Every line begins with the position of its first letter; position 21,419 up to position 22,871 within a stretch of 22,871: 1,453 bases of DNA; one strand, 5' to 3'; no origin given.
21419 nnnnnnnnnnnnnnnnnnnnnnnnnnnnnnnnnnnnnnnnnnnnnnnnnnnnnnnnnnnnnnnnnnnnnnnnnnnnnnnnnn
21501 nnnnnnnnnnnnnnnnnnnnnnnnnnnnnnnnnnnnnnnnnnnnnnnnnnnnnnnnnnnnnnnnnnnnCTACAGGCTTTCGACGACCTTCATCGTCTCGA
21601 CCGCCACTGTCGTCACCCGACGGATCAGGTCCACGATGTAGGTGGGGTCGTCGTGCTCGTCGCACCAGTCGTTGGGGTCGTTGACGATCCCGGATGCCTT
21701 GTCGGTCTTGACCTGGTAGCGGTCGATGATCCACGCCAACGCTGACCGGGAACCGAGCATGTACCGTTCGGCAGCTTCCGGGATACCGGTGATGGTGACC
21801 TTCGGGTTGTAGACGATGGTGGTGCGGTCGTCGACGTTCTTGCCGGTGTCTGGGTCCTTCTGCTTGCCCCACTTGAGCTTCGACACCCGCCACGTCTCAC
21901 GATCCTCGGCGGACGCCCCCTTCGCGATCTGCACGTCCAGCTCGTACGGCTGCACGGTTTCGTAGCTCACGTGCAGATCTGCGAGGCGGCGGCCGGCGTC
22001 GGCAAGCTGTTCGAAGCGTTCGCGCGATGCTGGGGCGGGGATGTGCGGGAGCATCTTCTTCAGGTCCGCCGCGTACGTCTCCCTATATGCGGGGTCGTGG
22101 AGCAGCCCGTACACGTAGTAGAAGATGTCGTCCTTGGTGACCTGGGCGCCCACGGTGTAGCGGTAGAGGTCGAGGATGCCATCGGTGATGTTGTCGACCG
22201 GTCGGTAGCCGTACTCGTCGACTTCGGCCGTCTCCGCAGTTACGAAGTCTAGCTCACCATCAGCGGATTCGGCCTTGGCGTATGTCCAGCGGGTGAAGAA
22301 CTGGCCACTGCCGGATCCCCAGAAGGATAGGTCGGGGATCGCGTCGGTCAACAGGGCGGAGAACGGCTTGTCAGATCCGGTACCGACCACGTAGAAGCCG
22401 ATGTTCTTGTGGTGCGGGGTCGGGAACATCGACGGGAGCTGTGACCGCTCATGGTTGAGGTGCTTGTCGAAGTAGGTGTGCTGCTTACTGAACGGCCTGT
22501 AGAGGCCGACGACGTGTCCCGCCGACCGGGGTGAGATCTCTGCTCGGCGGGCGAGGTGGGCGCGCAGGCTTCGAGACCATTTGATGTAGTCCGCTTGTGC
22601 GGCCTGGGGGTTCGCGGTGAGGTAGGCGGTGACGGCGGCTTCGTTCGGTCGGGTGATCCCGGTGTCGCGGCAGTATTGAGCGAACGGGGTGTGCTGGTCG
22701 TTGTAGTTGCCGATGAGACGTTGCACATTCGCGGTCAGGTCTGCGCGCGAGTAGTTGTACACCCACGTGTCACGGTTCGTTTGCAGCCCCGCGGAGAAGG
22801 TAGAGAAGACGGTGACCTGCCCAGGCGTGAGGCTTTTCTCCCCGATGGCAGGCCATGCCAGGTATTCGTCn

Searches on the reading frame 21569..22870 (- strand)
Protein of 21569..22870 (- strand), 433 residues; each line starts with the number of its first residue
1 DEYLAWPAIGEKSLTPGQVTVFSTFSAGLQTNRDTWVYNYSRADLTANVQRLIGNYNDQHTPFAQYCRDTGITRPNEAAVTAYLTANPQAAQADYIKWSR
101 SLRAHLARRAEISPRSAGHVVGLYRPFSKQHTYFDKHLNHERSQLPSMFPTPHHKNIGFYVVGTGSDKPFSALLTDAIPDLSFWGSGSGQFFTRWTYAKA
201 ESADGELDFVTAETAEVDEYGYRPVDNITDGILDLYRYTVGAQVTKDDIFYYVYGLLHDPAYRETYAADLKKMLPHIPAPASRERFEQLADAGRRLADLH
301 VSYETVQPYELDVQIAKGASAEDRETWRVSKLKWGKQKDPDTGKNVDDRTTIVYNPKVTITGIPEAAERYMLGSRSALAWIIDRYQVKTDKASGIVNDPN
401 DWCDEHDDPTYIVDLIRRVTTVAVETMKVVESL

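Call 6: search_protein_families(library=pfam, proteins=[window:21569-22870:-], max_evalue=0.01)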
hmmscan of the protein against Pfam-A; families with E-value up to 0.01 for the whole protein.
window:21569-22870:- (433 aa): 1 family
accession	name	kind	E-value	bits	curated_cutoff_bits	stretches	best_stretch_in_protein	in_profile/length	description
PF18135.7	Type_ISP_C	-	1.4e-97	327.3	25.9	1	21-415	2-342/342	Type ISP C-terminal specificity domain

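Call 7: search_protein_families(library=ncbifam, proteins=[window:21569-22870:-], max_evalue=0.01)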
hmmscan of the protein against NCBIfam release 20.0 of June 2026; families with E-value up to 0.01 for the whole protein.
window:21569-22870:- (433 aa): 0 families

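Call 8: search_protein_families(library=padloc, proteins=[window:21569-22870:-], max_evalue=0.01)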
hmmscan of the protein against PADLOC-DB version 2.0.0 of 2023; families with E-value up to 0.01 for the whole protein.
window:21569-22870:- (433 aa): 5 families
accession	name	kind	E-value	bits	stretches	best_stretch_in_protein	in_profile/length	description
PDLC03597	REase_MTase_IIG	-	2.1e-148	494.3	1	2-433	1222-1635/1646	Type IIG restriction enzyme-methyltransferase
PDLC03051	REase_MTase_I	-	2.4e-68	228.5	1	17-433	1218-1584/1591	Type I restriction enzyme-methyltransferase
PDLC03621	REase_MTase_IIG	-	8.2e-31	104.9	1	88-433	706-1012/1024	Type IIG restriction enzyme-methyltransferase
PDLC03610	REase_MTase_IIG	-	3.3e-11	40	1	103-313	771-974/1096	Type IIG restriction enzyme-methyltransferase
PDLC03631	REase_MTase_IIG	-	2.8e-08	30.1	1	226-305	840-919/1086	Type IIG restriction enzyme-methyltransferase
